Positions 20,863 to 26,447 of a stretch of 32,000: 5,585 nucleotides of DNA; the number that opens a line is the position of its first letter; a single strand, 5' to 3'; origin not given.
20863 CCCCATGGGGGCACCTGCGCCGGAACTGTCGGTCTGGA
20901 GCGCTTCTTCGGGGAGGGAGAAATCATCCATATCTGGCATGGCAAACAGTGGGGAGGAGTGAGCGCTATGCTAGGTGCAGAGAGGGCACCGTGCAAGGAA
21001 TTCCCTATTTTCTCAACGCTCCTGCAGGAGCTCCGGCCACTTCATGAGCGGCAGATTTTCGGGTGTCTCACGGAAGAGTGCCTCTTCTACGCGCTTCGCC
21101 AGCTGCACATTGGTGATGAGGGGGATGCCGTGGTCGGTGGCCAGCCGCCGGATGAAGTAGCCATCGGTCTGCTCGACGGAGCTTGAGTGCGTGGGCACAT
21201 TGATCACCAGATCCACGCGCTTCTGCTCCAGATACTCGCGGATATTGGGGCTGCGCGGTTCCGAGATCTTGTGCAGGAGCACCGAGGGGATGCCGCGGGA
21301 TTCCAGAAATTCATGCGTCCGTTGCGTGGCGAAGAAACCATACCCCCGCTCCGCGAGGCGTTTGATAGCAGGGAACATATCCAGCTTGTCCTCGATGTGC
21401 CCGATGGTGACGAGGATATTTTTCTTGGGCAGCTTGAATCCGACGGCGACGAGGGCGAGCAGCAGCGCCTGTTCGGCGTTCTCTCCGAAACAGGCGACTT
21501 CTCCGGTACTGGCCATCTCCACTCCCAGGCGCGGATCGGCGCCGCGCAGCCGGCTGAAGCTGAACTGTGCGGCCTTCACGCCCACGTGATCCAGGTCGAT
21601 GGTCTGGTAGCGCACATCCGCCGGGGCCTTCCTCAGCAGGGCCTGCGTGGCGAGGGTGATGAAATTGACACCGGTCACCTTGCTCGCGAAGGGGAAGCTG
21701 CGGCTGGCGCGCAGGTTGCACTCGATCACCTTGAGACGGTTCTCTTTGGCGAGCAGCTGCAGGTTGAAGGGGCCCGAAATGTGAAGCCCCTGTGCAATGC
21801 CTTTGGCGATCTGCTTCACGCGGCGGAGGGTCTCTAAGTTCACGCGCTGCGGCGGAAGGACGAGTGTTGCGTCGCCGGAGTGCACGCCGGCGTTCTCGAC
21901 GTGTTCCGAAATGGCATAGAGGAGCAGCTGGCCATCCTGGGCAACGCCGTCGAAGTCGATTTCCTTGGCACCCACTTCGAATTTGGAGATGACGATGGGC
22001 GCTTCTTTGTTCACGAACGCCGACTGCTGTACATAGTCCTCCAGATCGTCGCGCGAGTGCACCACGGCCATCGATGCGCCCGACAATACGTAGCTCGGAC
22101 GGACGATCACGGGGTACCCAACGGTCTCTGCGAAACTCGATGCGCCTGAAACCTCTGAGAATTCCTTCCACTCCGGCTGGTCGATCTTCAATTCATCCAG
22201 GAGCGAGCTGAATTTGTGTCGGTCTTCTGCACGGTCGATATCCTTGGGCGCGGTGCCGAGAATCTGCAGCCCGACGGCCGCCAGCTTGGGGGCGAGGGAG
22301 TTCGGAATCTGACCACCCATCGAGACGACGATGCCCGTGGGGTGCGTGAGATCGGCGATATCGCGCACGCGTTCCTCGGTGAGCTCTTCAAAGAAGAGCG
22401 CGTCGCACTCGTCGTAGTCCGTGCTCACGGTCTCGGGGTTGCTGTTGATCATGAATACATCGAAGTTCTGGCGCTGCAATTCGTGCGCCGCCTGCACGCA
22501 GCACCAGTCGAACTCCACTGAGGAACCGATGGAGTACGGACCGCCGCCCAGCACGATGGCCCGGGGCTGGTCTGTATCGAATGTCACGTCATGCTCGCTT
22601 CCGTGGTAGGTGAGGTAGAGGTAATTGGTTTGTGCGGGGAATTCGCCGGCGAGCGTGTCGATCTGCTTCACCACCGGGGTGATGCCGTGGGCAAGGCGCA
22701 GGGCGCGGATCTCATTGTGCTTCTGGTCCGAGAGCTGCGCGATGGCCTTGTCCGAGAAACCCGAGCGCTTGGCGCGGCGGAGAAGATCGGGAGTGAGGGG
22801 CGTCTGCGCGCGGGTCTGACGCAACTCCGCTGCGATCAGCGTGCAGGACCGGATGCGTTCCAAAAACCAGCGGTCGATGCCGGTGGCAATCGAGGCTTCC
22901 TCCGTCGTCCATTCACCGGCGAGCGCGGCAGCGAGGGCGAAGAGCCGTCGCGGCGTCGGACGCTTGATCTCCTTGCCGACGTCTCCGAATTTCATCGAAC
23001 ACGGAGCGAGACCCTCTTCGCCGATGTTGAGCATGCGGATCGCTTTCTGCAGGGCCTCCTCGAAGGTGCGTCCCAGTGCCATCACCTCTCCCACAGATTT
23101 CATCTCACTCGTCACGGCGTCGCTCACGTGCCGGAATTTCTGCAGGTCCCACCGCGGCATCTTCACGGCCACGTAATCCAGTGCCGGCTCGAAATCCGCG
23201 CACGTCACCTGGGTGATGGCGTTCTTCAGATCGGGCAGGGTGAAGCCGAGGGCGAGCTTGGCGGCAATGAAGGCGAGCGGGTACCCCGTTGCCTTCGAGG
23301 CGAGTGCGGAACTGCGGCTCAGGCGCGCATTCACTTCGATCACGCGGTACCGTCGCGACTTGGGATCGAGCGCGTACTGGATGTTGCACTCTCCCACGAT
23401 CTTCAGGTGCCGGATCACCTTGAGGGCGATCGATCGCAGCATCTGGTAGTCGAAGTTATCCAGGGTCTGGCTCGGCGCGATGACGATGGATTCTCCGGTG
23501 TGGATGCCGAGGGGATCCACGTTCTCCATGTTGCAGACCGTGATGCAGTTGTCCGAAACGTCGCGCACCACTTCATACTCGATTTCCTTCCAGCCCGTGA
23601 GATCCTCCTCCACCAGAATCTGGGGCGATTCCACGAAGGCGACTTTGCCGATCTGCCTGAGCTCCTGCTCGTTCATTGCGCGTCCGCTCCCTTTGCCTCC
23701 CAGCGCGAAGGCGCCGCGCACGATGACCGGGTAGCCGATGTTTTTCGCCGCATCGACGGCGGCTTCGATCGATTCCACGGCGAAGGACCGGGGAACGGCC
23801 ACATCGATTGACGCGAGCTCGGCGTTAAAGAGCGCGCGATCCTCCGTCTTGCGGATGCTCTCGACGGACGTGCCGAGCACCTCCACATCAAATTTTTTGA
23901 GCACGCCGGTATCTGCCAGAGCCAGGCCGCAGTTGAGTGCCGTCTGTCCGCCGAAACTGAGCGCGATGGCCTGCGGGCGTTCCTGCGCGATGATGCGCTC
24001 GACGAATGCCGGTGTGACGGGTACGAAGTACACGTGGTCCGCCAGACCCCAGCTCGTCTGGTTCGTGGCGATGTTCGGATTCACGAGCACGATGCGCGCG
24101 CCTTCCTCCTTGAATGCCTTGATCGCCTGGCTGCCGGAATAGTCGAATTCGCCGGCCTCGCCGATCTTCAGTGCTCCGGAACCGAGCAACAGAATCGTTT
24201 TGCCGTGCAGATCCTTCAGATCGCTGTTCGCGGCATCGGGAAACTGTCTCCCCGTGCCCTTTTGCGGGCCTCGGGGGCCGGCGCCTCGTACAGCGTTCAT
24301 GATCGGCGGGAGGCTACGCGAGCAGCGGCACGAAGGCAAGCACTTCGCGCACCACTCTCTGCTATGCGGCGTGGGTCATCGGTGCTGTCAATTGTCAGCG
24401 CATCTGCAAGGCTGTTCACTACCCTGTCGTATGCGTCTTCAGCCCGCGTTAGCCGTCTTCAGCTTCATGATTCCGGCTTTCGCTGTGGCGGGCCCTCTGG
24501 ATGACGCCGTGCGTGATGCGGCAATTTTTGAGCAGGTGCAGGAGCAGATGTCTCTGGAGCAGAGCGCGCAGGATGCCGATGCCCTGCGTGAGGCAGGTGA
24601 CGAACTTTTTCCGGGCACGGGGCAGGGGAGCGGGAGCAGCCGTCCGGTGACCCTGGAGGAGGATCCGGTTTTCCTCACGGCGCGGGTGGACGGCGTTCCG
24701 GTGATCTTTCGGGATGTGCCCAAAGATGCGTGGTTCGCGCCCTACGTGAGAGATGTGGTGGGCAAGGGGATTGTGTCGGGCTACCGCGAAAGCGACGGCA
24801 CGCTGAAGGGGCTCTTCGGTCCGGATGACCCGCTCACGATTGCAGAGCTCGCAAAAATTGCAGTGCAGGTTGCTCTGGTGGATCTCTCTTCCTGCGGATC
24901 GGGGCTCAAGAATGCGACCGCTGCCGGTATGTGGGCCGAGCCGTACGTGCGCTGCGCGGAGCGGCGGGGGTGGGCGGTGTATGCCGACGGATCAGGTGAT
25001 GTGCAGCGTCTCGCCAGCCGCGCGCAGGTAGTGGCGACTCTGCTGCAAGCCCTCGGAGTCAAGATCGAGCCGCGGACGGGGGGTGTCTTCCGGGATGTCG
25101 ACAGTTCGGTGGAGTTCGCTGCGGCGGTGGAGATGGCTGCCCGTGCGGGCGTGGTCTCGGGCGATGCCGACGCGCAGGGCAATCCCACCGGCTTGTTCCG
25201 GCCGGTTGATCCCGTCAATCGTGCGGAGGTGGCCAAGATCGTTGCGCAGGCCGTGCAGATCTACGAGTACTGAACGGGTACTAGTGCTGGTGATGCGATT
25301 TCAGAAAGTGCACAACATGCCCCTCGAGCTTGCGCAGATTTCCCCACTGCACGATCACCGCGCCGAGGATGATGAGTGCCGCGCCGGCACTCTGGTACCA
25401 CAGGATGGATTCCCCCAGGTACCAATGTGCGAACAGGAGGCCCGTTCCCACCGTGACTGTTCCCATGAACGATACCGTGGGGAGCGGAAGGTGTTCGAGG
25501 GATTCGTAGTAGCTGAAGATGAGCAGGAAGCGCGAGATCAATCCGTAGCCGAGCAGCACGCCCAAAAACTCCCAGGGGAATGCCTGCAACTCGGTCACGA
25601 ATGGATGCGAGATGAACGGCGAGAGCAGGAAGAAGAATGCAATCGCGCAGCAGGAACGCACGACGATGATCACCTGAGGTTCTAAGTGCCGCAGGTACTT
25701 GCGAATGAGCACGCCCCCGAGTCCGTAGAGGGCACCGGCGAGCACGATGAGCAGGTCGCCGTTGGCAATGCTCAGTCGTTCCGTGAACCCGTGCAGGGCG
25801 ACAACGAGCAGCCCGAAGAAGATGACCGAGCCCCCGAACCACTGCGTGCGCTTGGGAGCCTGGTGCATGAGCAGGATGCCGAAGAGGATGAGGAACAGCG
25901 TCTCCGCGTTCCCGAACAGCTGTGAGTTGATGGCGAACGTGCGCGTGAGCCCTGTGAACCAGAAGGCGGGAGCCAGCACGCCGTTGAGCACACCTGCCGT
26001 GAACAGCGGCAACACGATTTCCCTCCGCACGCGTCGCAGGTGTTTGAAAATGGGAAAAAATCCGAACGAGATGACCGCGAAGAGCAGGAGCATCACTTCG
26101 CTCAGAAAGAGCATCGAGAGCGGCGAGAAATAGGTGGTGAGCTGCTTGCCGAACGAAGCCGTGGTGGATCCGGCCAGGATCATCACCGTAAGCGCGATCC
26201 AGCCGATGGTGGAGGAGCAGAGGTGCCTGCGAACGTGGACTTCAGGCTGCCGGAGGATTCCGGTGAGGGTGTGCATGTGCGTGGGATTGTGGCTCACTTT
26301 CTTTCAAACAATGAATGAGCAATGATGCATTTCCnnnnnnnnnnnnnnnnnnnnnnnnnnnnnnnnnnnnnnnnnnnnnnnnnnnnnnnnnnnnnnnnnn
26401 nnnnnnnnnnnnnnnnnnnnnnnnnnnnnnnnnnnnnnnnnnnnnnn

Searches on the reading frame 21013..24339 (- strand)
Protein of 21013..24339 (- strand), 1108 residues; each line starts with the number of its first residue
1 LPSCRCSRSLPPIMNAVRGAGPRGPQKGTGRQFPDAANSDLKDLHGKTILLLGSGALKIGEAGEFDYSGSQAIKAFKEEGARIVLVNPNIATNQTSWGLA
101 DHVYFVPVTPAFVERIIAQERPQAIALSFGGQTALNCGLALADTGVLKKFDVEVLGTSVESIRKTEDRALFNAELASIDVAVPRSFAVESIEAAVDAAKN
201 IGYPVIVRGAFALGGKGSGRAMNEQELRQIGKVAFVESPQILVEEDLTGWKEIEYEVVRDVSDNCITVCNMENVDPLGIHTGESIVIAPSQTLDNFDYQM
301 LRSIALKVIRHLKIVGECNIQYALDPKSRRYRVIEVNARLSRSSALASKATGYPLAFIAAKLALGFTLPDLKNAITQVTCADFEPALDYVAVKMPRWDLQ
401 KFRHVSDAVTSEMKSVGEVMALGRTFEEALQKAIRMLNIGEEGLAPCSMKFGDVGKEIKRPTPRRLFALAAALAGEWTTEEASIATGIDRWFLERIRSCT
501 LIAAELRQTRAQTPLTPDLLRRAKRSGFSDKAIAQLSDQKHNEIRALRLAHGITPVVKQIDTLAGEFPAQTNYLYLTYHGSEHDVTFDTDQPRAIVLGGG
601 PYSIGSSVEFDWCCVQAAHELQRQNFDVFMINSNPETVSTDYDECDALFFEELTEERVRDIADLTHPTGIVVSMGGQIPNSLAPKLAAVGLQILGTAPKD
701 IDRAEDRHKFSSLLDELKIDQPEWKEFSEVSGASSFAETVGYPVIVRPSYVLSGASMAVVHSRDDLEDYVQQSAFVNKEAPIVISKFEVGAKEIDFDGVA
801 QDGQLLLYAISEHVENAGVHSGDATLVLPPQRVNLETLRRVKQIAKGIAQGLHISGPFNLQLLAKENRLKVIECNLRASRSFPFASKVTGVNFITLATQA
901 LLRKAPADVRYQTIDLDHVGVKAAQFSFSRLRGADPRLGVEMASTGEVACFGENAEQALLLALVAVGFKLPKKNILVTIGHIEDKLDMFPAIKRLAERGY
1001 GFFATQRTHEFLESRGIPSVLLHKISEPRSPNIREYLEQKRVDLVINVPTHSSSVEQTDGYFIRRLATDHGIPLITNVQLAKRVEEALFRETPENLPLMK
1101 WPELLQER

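Call 8: search_protein_families(library=pfam, proteins=[window:21013-24339:-], max_evalue=0.001)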
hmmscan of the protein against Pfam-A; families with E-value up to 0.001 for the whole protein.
window:21013-24339:- (1108 aa): 7 families
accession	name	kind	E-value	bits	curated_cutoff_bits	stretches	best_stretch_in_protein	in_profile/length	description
PF02786.22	CPSase_L_D2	-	5.9e-101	336.8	19.8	2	167-369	1-209/211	Carbamoyl-phosphate synthase L chain, ATP binding domain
PF25596.1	CPSase_L_D1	-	6.1e-80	265.2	27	2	47-163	3-117/118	Carbamoyl phosphate synthase preATP-grasp domain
PF02787.25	CPSase_L_D3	-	2e-21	76.2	26.6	1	456-536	1-79/80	Carbamoyl-phosphate synthetase large chain, oligomerisation domain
PF02222.28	ATP-grasp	-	3e-18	66.5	27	2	713-877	2-162/179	ATP-grasp domain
PF02142.27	MGS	-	1e-17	64.5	24.1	1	988-1076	2-94/94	MGS-like domain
PF15632.11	ATPgrasp_Ter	-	1.1e-11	45.1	29.1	1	834-910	42-117/131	ATP-grasp in the biosynthetic pathway with Ter operon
PF07478.18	Dala_Dala_lig_C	-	6.1e-11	42.6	24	2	193-338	27-174/204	D-ala D-ala ligase C-terminus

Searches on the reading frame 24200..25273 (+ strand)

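Call 11: search_protein_families(library=pfam, proteins=[window:24200-25273:+], max_evalue=0.01)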
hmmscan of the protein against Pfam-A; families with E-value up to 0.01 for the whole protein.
window:24200-25273:+ (357 aa): 1 family
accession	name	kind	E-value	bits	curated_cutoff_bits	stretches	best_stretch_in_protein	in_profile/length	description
PF00395.25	SLH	-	3.4e-14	53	20.8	2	297-345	2-44/44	S-layer homology domain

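Call 72: search_protein_families(library=ncbifam, proteins=[window:24200-25273:+], max_evalue=0.01)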
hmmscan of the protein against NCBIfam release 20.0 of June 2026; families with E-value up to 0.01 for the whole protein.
window:24200-25273:+ (357 aa): 0 families

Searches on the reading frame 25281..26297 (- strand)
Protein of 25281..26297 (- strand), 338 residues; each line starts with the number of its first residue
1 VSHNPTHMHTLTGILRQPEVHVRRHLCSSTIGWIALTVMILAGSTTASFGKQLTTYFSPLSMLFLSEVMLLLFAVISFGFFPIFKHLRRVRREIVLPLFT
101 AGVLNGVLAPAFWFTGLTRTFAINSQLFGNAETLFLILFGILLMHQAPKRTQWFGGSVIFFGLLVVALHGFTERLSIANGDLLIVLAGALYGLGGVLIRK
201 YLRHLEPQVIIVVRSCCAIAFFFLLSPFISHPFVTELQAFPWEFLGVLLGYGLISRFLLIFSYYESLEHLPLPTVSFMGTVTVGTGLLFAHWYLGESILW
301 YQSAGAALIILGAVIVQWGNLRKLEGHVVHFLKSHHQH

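Call 11: search_protein_families(library=pfam, proteins=[window:25281-26297:-], max_evalue=0.01)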
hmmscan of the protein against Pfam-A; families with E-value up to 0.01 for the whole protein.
window:25281-26297:- (338 aa): 1 family
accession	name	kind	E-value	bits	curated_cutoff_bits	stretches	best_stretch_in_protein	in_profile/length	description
PF00892.27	EamA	-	2.6e-27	96.2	28.2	2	180-316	3-133/135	EamA-like transporter family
